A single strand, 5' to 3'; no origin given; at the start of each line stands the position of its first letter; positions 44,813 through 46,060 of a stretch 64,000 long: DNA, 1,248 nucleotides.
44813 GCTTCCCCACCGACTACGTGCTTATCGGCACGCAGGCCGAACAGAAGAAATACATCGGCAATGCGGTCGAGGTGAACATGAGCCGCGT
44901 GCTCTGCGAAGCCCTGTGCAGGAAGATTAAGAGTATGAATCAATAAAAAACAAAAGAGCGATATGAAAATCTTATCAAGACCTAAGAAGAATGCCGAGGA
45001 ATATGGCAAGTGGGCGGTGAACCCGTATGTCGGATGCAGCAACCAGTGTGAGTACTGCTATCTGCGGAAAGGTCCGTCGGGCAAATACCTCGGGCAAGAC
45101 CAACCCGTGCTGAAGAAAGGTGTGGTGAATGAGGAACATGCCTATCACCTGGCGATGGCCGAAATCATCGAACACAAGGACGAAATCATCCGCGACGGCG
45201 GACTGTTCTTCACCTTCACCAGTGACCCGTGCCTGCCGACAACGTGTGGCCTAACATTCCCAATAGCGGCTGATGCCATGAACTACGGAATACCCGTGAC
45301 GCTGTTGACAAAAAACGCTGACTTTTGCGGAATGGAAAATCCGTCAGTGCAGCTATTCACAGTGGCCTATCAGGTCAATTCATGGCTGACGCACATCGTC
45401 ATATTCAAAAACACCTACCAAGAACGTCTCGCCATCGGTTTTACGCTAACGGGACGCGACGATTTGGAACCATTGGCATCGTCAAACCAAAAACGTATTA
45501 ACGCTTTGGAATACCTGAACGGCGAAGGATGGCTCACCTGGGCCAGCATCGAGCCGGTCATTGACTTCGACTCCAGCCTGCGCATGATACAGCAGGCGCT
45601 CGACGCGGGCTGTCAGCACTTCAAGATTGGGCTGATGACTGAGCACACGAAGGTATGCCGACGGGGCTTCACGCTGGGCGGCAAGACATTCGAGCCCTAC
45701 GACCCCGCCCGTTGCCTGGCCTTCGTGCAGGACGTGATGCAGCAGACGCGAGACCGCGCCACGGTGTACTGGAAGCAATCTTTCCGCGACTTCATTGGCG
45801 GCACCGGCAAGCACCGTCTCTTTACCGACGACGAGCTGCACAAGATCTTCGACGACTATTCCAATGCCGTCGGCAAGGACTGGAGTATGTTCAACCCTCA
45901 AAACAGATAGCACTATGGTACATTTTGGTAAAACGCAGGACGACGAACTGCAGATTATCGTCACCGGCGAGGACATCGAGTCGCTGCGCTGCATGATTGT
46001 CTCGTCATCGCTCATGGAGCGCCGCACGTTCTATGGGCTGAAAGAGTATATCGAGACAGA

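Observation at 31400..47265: Five copies of an intergenic element: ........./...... boxes followed by a GNRA-tetraloop hairpin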

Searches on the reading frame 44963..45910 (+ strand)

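Call 15: search_protein_families(library=phrogs, proteins=[window:44963-45910:+], max_evalue=0.001)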
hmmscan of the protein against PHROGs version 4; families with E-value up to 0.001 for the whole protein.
window:44963-45910:+ (315 aa): 1 family
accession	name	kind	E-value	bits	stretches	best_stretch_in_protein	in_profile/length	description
phrog_13321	-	unknown function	1.7e-09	38.3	1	5-35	32-62/307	-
